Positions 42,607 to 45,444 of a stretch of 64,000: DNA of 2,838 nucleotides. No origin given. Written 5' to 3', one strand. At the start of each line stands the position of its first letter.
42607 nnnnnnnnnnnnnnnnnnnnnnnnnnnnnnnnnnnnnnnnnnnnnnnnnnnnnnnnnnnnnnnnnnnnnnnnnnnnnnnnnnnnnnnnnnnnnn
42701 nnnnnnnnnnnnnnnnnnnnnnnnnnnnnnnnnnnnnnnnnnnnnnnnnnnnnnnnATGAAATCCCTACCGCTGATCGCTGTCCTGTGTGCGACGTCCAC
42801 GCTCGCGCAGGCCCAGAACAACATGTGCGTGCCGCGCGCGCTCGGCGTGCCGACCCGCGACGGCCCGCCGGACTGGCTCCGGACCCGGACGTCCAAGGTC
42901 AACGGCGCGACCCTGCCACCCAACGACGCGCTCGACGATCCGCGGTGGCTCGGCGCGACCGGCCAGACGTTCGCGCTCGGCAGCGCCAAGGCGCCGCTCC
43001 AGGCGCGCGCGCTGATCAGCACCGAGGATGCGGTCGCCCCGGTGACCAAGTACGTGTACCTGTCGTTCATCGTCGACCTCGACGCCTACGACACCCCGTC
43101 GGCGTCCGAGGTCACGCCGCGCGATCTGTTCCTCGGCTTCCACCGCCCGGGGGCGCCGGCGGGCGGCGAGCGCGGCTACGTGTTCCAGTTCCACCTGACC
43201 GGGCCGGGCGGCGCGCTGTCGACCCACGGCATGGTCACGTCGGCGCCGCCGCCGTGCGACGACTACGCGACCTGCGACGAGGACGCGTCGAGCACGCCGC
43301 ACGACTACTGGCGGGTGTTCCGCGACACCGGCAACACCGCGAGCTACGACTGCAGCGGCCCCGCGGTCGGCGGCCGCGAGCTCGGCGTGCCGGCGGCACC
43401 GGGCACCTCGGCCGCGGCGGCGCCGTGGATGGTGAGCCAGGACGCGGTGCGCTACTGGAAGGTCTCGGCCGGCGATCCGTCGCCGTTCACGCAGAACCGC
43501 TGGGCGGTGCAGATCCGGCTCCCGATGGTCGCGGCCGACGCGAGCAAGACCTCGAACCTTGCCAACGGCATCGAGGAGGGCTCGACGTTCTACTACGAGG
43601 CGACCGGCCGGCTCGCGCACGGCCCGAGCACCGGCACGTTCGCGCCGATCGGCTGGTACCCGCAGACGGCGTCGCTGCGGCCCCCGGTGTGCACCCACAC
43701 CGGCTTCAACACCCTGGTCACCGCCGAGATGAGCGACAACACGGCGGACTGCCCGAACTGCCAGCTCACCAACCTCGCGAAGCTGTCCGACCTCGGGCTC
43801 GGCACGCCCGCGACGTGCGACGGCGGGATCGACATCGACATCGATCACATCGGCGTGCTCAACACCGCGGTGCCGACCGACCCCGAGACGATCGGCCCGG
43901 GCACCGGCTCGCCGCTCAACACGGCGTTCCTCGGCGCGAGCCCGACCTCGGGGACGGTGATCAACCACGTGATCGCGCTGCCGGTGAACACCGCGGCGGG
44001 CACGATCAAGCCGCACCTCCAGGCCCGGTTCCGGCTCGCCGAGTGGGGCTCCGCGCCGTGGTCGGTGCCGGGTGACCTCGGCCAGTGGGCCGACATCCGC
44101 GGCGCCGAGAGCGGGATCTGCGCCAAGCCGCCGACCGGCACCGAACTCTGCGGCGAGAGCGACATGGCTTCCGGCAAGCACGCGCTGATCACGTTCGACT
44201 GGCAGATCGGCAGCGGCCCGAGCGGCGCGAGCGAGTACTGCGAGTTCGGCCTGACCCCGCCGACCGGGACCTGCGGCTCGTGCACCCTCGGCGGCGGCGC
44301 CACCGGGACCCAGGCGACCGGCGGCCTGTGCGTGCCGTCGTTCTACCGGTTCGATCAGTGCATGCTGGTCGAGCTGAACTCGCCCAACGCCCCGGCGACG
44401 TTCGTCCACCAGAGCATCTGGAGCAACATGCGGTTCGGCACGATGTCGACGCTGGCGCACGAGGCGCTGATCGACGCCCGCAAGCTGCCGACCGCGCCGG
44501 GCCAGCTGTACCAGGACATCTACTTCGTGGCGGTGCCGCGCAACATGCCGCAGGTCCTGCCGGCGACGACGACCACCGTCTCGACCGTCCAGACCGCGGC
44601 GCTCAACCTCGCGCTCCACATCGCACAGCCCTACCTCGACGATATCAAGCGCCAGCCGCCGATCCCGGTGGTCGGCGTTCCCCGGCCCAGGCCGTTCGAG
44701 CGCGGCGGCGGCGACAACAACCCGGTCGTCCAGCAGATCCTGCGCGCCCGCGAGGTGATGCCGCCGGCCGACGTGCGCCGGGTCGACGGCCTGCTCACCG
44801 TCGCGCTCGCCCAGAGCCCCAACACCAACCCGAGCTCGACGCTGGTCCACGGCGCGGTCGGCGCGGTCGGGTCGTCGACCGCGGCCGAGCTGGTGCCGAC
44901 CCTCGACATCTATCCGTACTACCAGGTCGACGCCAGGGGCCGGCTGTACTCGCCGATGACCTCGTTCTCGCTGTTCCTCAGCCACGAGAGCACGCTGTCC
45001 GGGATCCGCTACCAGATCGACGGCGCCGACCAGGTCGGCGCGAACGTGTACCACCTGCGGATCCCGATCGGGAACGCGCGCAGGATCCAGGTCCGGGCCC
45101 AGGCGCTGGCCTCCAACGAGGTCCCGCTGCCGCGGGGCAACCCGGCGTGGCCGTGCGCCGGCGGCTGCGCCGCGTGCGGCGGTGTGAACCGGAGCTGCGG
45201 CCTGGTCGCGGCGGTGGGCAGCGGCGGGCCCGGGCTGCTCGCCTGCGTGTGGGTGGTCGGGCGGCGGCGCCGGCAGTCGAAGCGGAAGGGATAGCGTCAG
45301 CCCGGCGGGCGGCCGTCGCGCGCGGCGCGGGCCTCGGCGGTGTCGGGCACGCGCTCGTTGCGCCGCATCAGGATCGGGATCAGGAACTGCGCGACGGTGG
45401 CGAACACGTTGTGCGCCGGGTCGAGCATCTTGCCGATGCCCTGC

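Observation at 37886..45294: Ser/Thr-kinase-headed four-gene operon encoding a multi-component cell-surface assembly of unknown function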

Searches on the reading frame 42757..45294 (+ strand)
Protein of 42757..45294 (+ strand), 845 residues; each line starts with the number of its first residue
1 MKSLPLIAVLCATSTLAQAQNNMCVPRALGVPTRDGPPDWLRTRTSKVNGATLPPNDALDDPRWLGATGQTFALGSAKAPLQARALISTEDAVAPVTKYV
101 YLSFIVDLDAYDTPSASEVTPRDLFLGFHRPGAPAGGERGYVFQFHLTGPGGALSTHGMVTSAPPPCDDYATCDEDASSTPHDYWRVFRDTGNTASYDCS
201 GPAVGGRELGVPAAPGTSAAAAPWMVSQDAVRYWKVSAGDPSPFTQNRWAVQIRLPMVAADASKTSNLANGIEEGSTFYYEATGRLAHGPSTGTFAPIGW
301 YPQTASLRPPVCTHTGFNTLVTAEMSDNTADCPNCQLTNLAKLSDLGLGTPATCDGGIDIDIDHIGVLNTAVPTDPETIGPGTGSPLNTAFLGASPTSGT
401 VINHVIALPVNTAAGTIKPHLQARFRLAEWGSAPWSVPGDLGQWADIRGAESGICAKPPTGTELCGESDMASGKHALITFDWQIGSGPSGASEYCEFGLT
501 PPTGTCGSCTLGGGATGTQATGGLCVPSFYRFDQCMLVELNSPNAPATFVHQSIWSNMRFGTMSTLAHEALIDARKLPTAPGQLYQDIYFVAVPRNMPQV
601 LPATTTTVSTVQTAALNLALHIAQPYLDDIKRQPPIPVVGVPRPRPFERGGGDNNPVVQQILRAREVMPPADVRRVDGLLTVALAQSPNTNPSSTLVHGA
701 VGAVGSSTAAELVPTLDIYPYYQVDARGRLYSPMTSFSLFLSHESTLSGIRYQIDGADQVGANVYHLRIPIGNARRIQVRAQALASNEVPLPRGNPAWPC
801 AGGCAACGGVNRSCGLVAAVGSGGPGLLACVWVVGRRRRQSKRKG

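Call 5: search_protein_families(library=pfam, proteins=[window:42757-45294:+], max_evalue=0.1)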
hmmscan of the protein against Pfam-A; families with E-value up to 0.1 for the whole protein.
window:42757-45294:+ (845 aa): 0 families

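Call 6: search_protein_families(library=ncbifam, proteins=[window:42757-45294:+], max_evalue=0.1)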
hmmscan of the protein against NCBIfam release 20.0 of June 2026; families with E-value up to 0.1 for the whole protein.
window:42757-45294:+ (845 aa): 0 families

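Call 7: find_homologous_proteins(query=window:42757-45294:+)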
Query window:42757-45294:+ (845 aa): 52 proteins with E <= 0.001 among 8000 candidates.
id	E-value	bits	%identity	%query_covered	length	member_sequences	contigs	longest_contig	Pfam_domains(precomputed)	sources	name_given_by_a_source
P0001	0.0e+0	1831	94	99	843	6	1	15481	-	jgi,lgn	jgi:hypothetical protein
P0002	0.0e+0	1715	87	100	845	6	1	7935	-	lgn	-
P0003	0.0e+0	1677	86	100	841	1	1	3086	-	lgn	-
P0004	0.0e+0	1274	67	98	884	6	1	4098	-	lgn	-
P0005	3.6e-298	1010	56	100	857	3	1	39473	-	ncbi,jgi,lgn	ncbi:MAG TPA: hypothetical protein VGD37_28960 [Kofleriaceae bacterium]|jgi:hypothetical protein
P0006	1.1e-297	1008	57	100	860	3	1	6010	-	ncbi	ncbi:MAG TPA: hypothetical protein VF516_02320 [Kofleriaceae bacterium]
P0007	1.3e-276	939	55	98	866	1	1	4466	-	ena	-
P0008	2.2e-276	938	53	99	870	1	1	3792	-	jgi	jgi:hypothetical protein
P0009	5.0e-272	924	54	97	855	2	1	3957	-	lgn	-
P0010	2.0e-242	826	50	99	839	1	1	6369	-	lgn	-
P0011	9.1e-238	810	49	99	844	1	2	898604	-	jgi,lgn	jgi:hypothetical protein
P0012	3.5e-230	785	49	98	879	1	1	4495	-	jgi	jgi:hypothetical protein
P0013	1.5e-214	733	47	99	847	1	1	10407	-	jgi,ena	-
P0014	5.2e-196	672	45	96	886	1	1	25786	-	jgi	jgi:hypothetical protein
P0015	2.2e-194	667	44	100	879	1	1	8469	-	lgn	-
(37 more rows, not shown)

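Call 10: find_related_loci(query=A1, collection=genome_contigs, flank=10000)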
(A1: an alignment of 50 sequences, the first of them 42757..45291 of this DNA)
Query A1 (845 aa) in genome_contigs; peptide patterns used: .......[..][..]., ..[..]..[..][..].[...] (x = any residue, [..] = any of these).
37 stretches matched a pattern; 14 encode a relative of the query (tblastn E <= 1e-3); 14 distinct loci.
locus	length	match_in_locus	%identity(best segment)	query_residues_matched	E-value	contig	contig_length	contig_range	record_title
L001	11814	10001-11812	66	1-578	0e+0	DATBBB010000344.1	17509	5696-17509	MAG TPA_asm: Kofleriaceae bacterium isolate SMAG_U5747 k141_1104687, whole genome shotgun sequence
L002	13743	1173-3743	44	21-839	0e+0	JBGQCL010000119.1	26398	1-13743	MAG: Kofleriaceae bacterium isolate OBJ2_061818_110_40 k141_1077010_length_26398_cov_15.0000, whole genome shotgun seque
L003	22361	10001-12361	42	21-835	3e-174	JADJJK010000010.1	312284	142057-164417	MAG: Myxococcales bacterium isolate Ejby_18-Q3-R6-50_BATAC.353 tig00003163-10-3117040, whole genome shotgun sequence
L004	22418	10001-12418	42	4-835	1e-166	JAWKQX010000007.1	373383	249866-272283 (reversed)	MAG: Kofleriaceae bacterium isolate BC1.218 BC1.218.fa-7, whole genome shotgun sequence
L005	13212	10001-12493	41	21-834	8e-156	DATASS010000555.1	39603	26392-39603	MAG TPA_asm: Kofleriaceae bacterium isolate SMAG_U5526 k141_908291, whole genome shotgun sequence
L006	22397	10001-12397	41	6-828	2e-152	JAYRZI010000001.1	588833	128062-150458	MAG: Haliangiales bacterium isolate EBPR_s472bin.6 NODE_7_length_588833_cov_7.654634, whole genome shotgun sequence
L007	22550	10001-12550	57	1-841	0e+0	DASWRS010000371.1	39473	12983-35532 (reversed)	MAG TPA_asm: Kofleriaceae bacterium isolate SMAG_U3528 k141_3079813, whole genome shotgun sequence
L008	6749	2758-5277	36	17-835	5e-133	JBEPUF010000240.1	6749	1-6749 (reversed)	MAG: Deltaproteobacteria bacterium isolate 22E.concoct.107 NODE_11381_length_6749_cov_5.613983:0-6749, whole genome shot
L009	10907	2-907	74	533-831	6e-131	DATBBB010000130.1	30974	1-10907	MAG TPA_asm: Kofleriaceae bacterium isolate SMAG_U5747 k141_486752, whole genome shotgun sequence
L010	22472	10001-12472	38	17-835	2e-135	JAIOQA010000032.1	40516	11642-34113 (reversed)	MAG: Deltaproteobacteria bacterium isolate LakeFargette_0920_ALND_MAG_72_12 LacPavin_0920_ALND_scaffold_49712, whole gen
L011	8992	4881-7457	36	22-840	3e-89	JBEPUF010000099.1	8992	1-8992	MAG: Deltaproteobacteria bacterium isolate 22E.concoct.107 NODE_7310_length_8992_cov_5.881840:0-8992, whole genome shotg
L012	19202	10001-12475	36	7-842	1e-103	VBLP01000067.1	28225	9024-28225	MAG: Deltaproteobacteria bacterium isolate DP_38 14_0903_13_30cm_scaffold_272649, whole genome shotgun sequence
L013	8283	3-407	67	707-841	5e-55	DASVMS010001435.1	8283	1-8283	MAG TPA_asm: Kofleriaceae bacterium isolate SMAG_U3106 k141_352604, whole genome shotgun sequence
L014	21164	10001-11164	25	24-558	5e-15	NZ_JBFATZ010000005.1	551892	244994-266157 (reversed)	Thermopolyspora sp. NPDC052614 NPDC052614_79_F5.ctg-0005, whole genome shotgun sequence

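Call 23: predict_structure(alignment_id=A1)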
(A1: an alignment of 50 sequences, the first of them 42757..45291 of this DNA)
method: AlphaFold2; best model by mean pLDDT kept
length: 845 residues; sequences in the alignment: 50
mean_pLDDT: 74.8   pTM: 0.63
mean pLDDT of the five models: 74.8, 74.3, 66.8, 66.7, 66.4
residues with pLDDT >= 90: 119; 70-90: 456; 50-70: 191; < 50: 79
segments of 3 or more residues with pLDDT < 50: 1-17, 112-116, 290-293, 432-436, 563-566, 636-644, 802-811, 818-827, 838-845
pLDDT, mean of each block of 10 residues (from residue 1): 43 45 87 79 64 75 88 63 88 89 75 51 87 77 82 76 81 66 86 76 76 72 86 72 61 91 78 90 67 65 65 78 74 73 77 86 90 90 80 72 94 92 86 50 80 88 86 95 89 86 84 80 84 81 86 85 49 79 87 78 68 85 86 54 49 70 81 80 67 63 71 83 81 78 60 83 86 79 60 72 43 50 43 50 43
secondary structure, 60 per line:
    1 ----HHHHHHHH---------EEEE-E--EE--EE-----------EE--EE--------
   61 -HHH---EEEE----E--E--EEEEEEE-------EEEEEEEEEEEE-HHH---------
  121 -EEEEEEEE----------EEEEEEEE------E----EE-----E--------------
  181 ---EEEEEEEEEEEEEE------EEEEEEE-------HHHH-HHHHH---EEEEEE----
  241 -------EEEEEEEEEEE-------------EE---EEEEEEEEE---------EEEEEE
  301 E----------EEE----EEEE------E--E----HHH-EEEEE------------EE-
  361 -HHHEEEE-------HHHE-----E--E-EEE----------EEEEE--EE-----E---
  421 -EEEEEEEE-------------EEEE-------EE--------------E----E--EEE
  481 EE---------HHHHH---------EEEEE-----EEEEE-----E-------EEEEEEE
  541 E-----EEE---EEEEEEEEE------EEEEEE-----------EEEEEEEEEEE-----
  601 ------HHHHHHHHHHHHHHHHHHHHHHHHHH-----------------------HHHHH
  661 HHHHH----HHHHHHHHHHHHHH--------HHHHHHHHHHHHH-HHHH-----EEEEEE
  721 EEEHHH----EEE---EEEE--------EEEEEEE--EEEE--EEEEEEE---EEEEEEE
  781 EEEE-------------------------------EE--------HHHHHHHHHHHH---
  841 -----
elements in order (helices of 4 or more, strands of 3 or more residues): H5-12 E22-25 E68-71 E82-88 E96-107 E122-129 E140-147 E184-197 E204-210 H218-221 H223-227 E231-236 E248-258 E277-285 E295-301 E312-314 E319-322 E341-345 E365-368 E390-392 E403-407 E422-429 E443-446 E478-482 H492-496 E506-510 E516-520 E534-541 E547-549 E553-561 E568-573 E585-595 H607-632 H656-665 H670-683 H692-704 H706-709 E715-723 E731-733 E737-740 E749-755 E758-761 E764-770 E774-784 H826-837

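Call 26: fold_search(model_id=the predicted structure, library=pdb)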
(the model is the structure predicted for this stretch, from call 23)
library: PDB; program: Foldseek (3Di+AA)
matches with E <= 10: 1009; with E <= 0.001: 22
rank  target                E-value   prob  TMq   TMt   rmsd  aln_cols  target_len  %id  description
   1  8jru_A                6.2e-05  0.84  0.10  0.19  24.0       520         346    8  Cryo-EM structure of the glucagon receptor bound to beta-arrestin 1 in ligand-free state (released 2023-08-16)
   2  9uyn_A                7.6e-05  0.69  0.09  0.18  25.0       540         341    7  Cryo-EM structure of the G protein-coupled receptor 1 (GPR1) bound to beta-arrestin 1 in ligand-free state (released 2025-11-19)
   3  7b2m_A                2.2e-04  0.25  0.08  0.10  27.0       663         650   10  Cryo-EM structure of complement C4b in complex with nanobody E3 (released 2022-03-02)
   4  9kyu_D                2.7e-04  0.60  0.09  0.18  24.8       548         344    7  Structure of beta-arrestin1 in complex with mouse C5aR1pp (released 2025-11-26)
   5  1g4m_B                2.8e-04  0.60  0.10  0.18  22.9       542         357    7  CRYSTAL STRUCTURE OF BOVINE BETA-ARRESTIN 1 (released 2001-10-03)
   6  8zyu_B                3.0e-04  0.57  0.09  0.18  24.9       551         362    7  Cryo-EM structure of neurotensin receptor 1 in complex with beta-arrestin1 and SBI-553 (complex 1) (released 2025-04-16)
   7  5tv1                  3.5e-04  0.60  0.09  0.19  24.4       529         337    7  active arrestin-3 with inositol hexakisphosphate (released 2017-11-22)
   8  8jrv_A                3.9e-04  0.51  0.09  0.18  24.1       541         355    8  Cryo-EM structure of the glucagon receptor bound to glucagon and beta-arrestin 1 (released 2023-08-16)
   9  9lxr_B                5.3e-04  0.51  0.09  0.18  25.0       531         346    6  A Cryo-EM structure of LA-PTH-PTH1R-Beta-arrestin1 complex (state 1 conformation) (released 2025-09-10)
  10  8fuu                  5.8e-04  0.38  0.09  0.17  25.2       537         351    8  Crystal structure of Xenopus laevis arrestin 1 - P3221 crystal form (released 2024-07-24)
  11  9uco_A                6.1e-04  0.44  0.09  0.17  24.2       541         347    8  Cryo-EM structure of ADGRE1-beta arrestin1-scFv30 complex (released 2026-04-08)
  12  8as4_B                6.1e-04  0.41  0.08  0.17  24.5       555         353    6  Crystal structure of human beta-arrestin-1 (released 2023-06-07)
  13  8go9_A                6.4e-04  0.60  0.10  0.20  25.2       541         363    8  Structure of beta-arrestin2 in complex with a phosphopeptide corresponding to the human Atypical chemokine receptor 2, (released 2023-12-27)
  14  1g4m_A                7.5e-04  0.41  0.09  0.18  23.9       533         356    7  CRYSTAL STRUCTURE OF BOVINE BETA-ARRESTIN 1 (released 2001-10-03)
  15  7mp0_A                7.9e-04  0.47  0.10  0.18  23.9       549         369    7  CRYSTAL STRUCTURE OF NATIVE BOVINE ARRESTIN 1 IN COMPLEX WITH 1D-MYO-INOSITOL 5-DIPHOSPHATE PENTAKISPHOSPHATE (5-PP IP (released 2021-10-13)
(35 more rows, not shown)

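Call 27: search_protein_representatives(alignment_id=A1)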
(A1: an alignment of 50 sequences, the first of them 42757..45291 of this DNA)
Query: 50 sequences, 856 profile positions. Proteins with E-value up to 0.001 (for the whole library): 837; up to 1e-10: 522; up to 1e-30: 157. The best 150 are listed.
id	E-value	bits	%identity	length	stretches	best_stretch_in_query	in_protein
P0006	0.0e+00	1241.2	-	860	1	13-853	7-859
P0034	0.0e+00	1219.3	-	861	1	10-847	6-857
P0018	0.0e+00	1216.2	-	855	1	10-854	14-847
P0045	0.0e+00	1154.3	-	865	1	1-852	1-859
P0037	0.0e+00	1115.1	-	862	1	8-851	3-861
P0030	8.9e-286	967.0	-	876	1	12-852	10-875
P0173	6.6e-270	914.5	-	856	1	11-852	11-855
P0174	2.3e-268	909.4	-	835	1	7-853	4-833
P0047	2.1e-260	883.1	-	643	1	218-854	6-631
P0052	3.0e-259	879.3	-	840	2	1-599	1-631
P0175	3.2e-244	829.6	-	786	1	11-852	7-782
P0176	1.2e-237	807.8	-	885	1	9-854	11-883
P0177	5.7e-229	779.1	-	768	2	15-620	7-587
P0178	3.1e-224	763.5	-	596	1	252-852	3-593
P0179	6.7e-224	762.3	-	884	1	8-853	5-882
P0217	4.1e-47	177.5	-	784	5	10-108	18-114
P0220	1.9e-46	175.3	-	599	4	521-599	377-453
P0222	8.5e-46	173.1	-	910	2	28-596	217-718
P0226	1.4e-42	162.5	-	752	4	7-124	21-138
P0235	7.2e-40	153.5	-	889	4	30-125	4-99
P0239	4.9e-39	150.7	-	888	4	14-119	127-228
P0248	1.2e-36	142.8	-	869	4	30-129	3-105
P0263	1.4e-35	139.3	-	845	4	222-489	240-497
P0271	1.9e-34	135.5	-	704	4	494-596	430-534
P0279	8.2e-34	133.5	-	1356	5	30-126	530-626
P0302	8.6e-32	126.8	-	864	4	29-129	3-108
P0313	3.4e-31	124.8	-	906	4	29-150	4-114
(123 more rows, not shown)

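Call 28: search_solved_structures(query=A1, max_evalue=10)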
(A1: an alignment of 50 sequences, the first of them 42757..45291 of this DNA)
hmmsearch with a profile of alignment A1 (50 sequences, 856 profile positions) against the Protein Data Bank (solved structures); distinct sequences matched with E-value up to 10: 0.

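Call 32: search_protein_families(library=pfam, proteins=[P0217, P0220, P0235, P0248, P0279, P0302, P0313, P0222, P0239, P0263], max_evalue=0.01)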
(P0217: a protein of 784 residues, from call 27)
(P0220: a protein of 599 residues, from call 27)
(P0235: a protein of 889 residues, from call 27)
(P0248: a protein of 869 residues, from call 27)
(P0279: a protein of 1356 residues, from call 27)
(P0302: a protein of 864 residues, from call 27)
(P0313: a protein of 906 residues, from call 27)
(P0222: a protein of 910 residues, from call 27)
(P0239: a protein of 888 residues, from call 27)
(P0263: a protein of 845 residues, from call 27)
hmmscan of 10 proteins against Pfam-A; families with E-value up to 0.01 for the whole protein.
P0217 (784 aa): 1 family
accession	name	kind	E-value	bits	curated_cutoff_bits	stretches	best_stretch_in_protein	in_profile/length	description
PF13505.12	OMP_b-brl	-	5.3e-06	27.2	28.7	1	643-782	24-175/175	Outer membrane protein beta-barrel domain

P0220 (599 aa): 0 families

P0235 (889 aa): 2 families
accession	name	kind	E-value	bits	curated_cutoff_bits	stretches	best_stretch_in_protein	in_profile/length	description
PF01471.23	PG_binding_1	-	4.2e-45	152.2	23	4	741-798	2-57/57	Putative peptidoglycan binding domain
PF09374.15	PG_binding_3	-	1.6e-05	25.4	24.6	0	613-640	6-37/76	Predicted Peptidoglycan domain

P0248 (869 aa): 2 families
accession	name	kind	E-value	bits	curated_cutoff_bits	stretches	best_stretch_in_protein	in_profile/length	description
PF15011.11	CA109-like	-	0.0017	18.7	27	1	684-760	17-94/161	Ribosome biogenesis protein C1orf109-like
PF05531.17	NPV_P10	-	0.007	17.3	29.8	0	660-703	10-50/75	Nucleopolyhedrovirus P10 protein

P0279 (1356 aa): 1 family
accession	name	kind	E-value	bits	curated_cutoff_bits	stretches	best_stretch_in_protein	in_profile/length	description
PF00082.27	Peptidase_S8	-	2.5e-10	40.6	21.8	1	190-495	13-269/288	Subtilase family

P0302 (864 aa): 1 family
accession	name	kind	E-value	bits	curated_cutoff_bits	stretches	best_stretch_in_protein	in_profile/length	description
PF04360.17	Serglycin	-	0.0099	16.3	30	0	476-498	90-112/149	Serglycin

P0313 (906 aa): 0 families

P0222 (910 aa): 1 family
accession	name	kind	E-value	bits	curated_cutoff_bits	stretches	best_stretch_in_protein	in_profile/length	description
PF02412.23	TSP_3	-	5e-13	48.9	25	2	130-153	13-36/36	Thrombospondin type 3 repeat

P0239 (888 aa): 3 families
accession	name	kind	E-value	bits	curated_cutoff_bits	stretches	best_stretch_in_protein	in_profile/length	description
PF17957.7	Big_7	-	3.9e-13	50.3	24.1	1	50-121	1-70/70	Bacterial Ig domain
PF13505.12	OMP_b-brl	-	1.7e-09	38.6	28.7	1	745-888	20-175/175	Outer membrane protein beta-barrel domain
PF16640.11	Big_3_5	-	0.00076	20.4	35.5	1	58-140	5-87/88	Bacterial Ig-like domain (group 3)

P0263 (845 aa): 1 family
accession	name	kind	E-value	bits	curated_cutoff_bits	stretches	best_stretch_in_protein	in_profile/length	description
PF13505.12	OMP_b-brl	-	4e-10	40.6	28.7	1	698-843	16-175/175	Outer membrane protein beta-barrel domain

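Call 34: search_protein_families(library=pfam, proteins=[L014:4162-6513:+, L014:7496-8791:+, L014:8813-9955:+, L014:9989-11818:+, L014:11846-12505:+, L014:12521-13666:+, L014:13758-16265:-], max_evalue=0.001)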
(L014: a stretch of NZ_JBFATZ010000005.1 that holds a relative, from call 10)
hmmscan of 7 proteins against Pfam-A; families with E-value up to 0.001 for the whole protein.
L014:4162-6513:+ (783 aa): 1 family
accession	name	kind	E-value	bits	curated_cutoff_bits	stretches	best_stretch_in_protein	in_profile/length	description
PF09684.15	Tail_P2_I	-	2e-10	41.1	20.6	1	573-642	14-87/139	Phage tail protein (Tail_P2_I)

L014:7496-8791:+ (431 aa): 0 families

L014:8813-9955:+ (380 aa): 1 family
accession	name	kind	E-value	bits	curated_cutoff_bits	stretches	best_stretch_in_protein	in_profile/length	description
PF01833.30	TIG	-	7e-06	26.4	20.9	1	45-123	1-75/84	IPT/TIG domain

L014:9989-11818:+ (609 aa): 0 families

L014:11846-12505:+ (219 aa): 0 families

L014:12521-13666:+ (381 aa): 0 families

L014:13758-16265:- (835 aa): 0 families

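Call 37: search_protein_families(library=pfam, proteins=[L014:3-1391:+, L014:1814-4162:+, L014:6510-7523:+, L014:13773-15896:+, L014:15679-18741:+, L014:18779-21163:-], max_evalue=0.001)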
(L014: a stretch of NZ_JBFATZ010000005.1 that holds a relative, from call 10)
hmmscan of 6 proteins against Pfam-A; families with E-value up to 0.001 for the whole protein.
L014:3-1391:+ (462 aa): 0 families

L014:1814-4162:+ (782 aa): 1 family
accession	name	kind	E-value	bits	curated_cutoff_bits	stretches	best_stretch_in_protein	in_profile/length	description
PF04865.19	Baseplate_J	-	7.4e-07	29.2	21.1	1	477-654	74-237/255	Baseplate J-like protein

L014:6510-7523:+ (337 aa): 0 families

L014:13773-15896:+ (707 aa): 1 family
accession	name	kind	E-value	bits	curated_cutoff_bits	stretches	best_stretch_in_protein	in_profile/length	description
PF00004.35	AAA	-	5.6e-21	75.8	21.2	1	476-600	2-130/131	ATPase family associated with various cellular activities (AAA)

L014:15679-18741:+ (1020 aa): 1 family
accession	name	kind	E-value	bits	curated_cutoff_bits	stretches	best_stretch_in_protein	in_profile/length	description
PF13699.11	eCIS_core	-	1.5e-17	64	22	1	151-223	1-77/79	eCIS core domain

L014:18779-21163:- (794 aa): 2 families
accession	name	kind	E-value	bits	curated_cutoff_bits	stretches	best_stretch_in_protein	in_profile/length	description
PF01223.29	Endonuclease_NS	-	2.2e-49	168.5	23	1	557-767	18-218/223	DNA/RNA non-specific endonuclease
PF13365.12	Trypsin_2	-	1e-24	88.4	27.6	1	170-318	1-144/144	Trypsin-like peptidase domain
